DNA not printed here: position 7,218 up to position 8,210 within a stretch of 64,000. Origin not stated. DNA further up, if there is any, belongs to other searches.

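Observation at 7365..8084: Unrecognised HExxH metallopeptidase-like toxin tip on an RHS cassette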

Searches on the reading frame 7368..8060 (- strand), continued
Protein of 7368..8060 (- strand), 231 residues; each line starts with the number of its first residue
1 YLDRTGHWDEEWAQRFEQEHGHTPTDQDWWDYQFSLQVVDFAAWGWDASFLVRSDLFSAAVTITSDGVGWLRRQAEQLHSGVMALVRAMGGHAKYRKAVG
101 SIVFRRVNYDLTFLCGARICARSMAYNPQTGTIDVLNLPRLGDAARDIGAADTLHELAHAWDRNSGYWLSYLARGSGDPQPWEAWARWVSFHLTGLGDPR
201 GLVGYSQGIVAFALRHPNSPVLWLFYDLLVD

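Call 45: search_protein_families(library=pfam, proteins=[L007:184-7353:+, L007:7713-8978:+, L007:9482-10648:+, L007:10645-11103:+, L008:204-2498:+, L008:2411-3124:+, L008:3313-4725:+, L008:4665-5561:+], max_evalue=0.01)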
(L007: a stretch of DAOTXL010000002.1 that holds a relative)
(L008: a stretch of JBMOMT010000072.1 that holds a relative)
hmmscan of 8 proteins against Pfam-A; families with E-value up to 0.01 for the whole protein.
L007:184-7353:+ (2389 aa): 3 families
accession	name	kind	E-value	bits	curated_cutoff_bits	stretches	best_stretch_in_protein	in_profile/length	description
PF05593.20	RHS_repeat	-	1.9e-38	130.5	22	6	1494-1528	1-35/38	RHS Repeat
PF16841.11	CBM60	-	1.5e-14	54.6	28.2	1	1823-1907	1-84/91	Ca-dependent carbohydrate-binding module xylan-binding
PF20041.5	DUF6443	-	0.0039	17.8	27.8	1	1172-1227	14-69/137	Domain of unknown function (DUF6443)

L007:7713-8978:+ (421 aa): 0 families

L007:9482-10648:+ (388 aa): 0 families

L007:10645-11103:+ (152 aa): 1 family
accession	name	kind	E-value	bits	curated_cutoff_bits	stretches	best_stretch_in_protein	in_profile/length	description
PF17210.9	SdrD_B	-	0.0012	19.5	29.7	1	56-129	8-76/112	SdrD B-like domain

L008:204-2498:+ (764 aa): 2 families
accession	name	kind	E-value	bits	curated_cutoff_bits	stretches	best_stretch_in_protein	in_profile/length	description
PF00041.27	fn3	-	0.0003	21.4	25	1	291-364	5-74/84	Fibronectin type III domain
PF25788.1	Ig_Rha78A_N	-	0.0013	19.4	27.4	1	294-373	11-98/105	Rha78A-like, N-terminal immunoglobulin domain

L008:2411-3124:+ (237 aa): 0 families

L008:3313-4725:+ (470 aa): 0 families

L008:4665-5561:+ (298 aa): 0 families

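Call 51: find_homologous_proteins(query=A3, max_evalue=0.01)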
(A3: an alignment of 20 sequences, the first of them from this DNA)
Query A3 (20 sequences) (224 aa, profile of the alignment): 22 proteins with E <= 0.01 among 8000 candidates.
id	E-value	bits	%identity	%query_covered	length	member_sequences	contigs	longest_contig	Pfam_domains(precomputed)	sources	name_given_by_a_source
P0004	3.8e-74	267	35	72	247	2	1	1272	-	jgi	jgi:hypothetical protein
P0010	9.6e-72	259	32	70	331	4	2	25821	-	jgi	-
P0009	6.1e-70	254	30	75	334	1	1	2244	-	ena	-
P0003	6.6e-70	253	31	84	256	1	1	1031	-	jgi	jgi:hypothetical protein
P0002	1.2e-69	253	44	43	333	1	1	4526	PF25023.2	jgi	jgi:RHS repeat-associated protein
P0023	1.1e-68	249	35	42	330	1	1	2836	PF25023.2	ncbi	-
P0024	1.3e-68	249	37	42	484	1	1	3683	PF05593.20,PF25023.2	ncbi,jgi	ncbi:MAG: hypothetical protein EHM35_03240, partial [Planctomycetaceae bacterium]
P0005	5.6e-68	247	36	42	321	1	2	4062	PF25023.2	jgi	jgi:RHS repeat-associated protein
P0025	5.0e-56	208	100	100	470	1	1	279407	PF25023.2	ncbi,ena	-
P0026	3.4e-53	199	33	37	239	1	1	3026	-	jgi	jgi:hypothetical protein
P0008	5.9e-51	191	22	56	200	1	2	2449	-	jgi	jgi:hypothetical protein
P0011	5.2e-49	185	24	30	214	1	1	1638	-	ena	-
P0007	2.1e-48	183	41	38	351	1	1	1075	PF25023.2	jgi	-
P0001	1.7e-45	174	53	88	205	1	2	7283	-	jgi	jgi:hypothetical protein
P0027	1.4e-44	171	27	33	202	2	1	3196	-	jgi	-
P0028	4.2e-43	166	26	29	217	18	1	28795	-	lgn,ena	-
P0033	8.9e-37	145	22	22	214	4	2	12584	-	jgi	jgi:hypothetical protein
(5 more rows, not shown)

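Call 58: find_encoding_contigs(protein=P0025, flank=10000, max_places=2)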
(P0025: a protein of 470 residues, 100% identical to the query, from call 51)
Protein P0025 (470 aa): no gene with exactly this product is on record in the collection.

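Call 64: find_encoding_contigs(protein=P0028, flank=6000, max_places=3)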
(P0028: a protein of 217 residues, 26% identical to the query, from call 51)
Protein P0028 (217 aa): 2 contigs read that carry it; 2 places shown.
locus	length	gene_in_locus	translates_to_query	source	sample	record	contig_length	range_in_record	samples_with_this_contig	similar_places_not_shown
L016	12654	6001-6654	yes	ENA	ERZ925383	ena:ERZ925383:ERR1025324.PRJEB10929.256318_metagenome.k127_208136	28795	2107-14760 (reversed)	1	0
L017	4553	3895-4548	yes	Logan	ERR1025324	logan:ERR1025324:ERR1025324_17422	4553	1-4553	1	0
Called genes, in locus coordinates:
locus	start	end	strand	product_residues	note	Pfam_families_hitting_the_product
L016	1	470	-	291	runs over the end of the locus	-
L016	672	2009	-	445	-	-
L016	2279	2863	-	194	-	PF13490:zf-HC2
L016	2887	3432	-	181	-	PF07638:Sigma70_ECF (weak), PF04542:Sigma70_r2, PF08281:Sigma70_r4_2, PF04545:Sigma70_r4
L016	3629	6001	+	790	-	PF04389:Peptidase_M28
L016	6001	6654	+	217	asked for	-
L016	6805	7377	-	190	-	PF01966:HD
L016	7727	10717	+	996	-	PF00932:LTD, PF13091:PLDc_2, PF00932:LTD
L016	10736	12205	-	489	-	PF00270:DEAD, PF04851:ResIII, PF00271:Helicase_C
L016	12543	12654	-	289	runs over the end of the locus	PF04055:Radical_SAM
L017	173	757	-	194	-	PF13490:zf-HC2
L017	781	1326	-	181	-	PF07638:Sigma70_ECF (weak), PF04542:Sigma70_r2, PF08281:Sigma70_r4_2, PF04545:Sigma70_r4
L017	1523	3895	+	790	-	PF04389:Peptidase_M28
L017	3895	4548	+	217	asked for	-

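Call 65: find_encoding_contigs(protein=P0033, flank=6000, max_places=2)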
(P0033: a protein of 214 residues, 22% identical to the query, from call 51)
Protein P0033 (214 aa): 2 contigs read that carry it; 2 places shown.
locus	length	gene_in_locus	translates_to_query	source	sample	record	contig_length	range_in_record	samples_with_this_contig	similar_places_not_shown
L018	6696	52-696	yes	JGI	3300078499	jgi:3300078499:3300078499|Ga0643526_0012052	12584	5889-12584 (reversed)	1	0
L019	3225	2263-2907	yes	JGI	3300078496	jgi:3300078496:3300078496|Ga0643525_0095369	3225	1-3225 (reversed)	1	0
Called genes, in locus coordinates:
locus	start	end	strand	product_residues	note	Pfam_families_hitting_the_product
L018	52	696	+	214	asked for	-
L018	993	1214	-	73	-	-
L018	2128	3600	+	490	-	PF00486:Trans_reg_C (weak), PF03704:BTAD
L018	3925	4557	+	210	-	-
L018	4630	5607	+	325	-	-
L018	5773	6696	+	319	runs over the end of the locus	-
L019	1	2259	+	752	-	?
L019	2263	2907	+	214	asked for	-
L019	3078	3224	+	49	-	?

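Call 78: search_solved_structures(query=A4, max_evalue=10, show_alignments=2)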
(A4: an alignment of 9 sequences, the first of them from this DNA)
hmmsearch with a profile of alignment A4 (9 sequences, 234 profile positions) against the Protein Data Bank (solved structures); distinct sequences matched with E-value up to 10: 2.
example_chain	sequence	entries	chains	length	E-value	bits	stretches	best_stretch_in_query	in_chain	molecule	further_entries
9urd_A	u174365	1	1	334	0.042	17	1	87-201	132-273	Substrate import-associated zinc metallohydrolase lipoprotein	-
3dl1_A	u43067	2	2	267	0.5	13.5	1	128-165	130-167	Putative Metal-dependent Hydrolase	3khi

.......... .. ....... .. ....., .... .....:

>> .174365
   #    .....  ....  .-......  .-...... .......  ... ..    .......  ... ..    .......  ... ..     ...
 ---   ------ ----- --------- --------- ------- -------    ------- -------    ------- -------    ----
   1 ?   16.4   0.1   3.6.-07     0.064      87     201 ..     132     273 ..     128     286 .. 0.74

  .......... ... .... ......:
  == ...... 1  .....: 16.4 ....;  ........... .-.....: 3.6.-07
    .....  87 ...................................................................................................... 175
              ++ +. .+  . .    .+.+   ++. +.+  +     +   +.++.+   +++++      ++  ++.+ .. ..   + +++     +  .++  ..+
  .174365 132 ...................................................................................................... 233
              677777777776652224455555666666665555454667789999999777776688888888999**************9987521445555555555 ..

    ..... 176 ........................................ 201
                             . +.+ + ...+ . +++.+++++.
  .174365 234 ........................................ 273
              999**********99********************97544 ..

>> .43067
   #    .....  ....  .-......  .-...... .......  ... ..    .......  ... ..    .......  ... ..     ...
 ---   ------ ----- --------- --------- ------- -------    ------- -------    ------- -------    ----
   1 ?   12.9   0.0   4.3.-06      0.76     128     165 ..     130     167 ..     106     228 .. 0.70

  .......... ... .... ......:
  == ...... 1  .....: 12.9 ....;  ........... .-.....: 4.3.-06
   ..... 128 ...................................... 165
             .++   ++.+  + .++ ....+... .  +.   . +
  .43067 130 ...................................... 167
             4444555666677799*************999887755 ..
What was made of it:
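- The subfamily-only profile gives only E 0.04-0.5 against the PDB (call 78).
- Tried and rejected: A profile of the HELAH subgroup alone was too weak to confirm the lethal factor link (call 78).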

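Call 82: find_related_loci(query=A2, collection=metagenome_contigs, flank=10000)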
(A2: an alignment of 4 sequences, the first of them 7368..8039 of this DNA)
Query A2 (224 aa) in metagenome_contigs; peptide patterns used: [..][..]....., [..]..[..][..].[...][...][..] (x = any residue, [..] = any of these).
600 stretches matched a pattern (row limit reached: there are more); 1 encode a relative of the query (tblastn E <= 1e-3); 1 distinct loci.
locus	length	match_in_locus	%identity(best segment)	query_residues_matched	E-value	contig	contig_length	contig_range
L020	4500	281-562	35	4-98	3e-17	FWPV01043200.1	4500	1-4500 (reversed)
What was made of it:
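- Tried and rejected: The metagenome scan was swamped by the degenerate HExxH pattern and yielded one locus (call 82).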

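Call 89: find_related_loci(query=A2, collection=viral_contigs, flank=5000)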
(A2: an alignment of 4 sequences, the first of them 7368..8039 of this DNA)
Query A2 (224 aa) in viral_contigs; peptide patterns used: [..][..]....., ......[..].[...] (x = any residue, [..] = any of these).
32 stretches matched a pattern, but none encodes a relative of the query by tblastn (E <= 1e-3).
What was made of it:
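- Tried and rejected: The viral scan found nothing (call 89).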

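Call 90: search_protein_families(library=pfam, proteins=[L016:3629-6001:+, L016:6001-6654:+, L001:4670-6061:+, L001:6127-7164:+, L001:3437-4666:+], max_evalue=0.01)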
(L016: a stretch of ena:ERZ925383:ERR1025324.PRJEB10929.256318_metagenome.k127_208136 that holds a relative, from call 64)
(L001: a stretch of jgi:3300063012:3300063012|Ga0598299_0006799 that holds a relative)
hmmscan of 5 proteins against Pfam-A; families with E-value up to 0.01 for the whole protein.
L016:3629-6001:+ (790 aa): 3 families
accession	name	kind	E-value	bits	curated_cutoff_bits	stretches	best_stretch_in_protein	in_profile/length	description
PF04389.22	Peptidase_M28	-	3.1e-25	89.5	21.3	1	337-525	1-175/193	Peptidase family M28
PF14258.12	DUF4350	-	0.00032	21.5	30.4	1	636-766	49-164/181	Domain of unknown function (DUF4350)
PF01546.33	Peptidase_M20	-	0.0046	17.3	24.6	0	363-417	31-82/206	Peptidase family M20/M25/M40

L016:6001-6654:+ (217 aa): 1 family
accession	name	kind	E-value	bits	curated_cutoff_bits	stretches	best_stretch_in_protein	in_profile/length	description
PF23493.1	CysS_C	-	0.0026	18.2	23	1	34-55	23-44/51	Cysteinyl-tRNA ligase anticodon binding domain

L001:4670-6061:+ (463 aa): 1 family
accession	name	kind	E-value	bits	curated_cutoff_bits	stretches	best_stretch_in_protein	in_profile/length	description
PF07676.18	PD40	-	0.00021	21.6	20.9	0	293-315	3-25/38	WD40-like Beta Propeller Repeat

L001:6127-7164:+ (345 aa): 1 family
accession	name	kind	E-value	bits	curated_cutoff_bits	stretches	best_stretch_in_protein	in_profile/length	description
PF01551.29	Peptidase_M23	-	2.6e-08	34.4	28.7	1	207-302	2-95/96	Peptidase family M23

L001:3437-4666:+ (409 aa): 2 families
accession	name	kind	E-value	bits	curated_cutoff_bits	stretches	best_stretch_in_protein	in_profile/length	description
PF05593.20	RHS_repeat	-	1.7e-06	28.7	22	1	17-52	1-37/38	RHS Repeat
PF25023.1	TEN_YD-shell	-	0.0014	17.2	50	1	57-186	759-890/909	Teneurin YD-shell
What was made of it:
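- On RHS polymorphic-toxin C-terminal cassette: L001 has a Peptidase_M23 tip (call 90).
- It sits after a Peptidase_M28 gene with no lipoprotein (calls 64, 65, 90), so the fold is not intrinsically a toxin.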
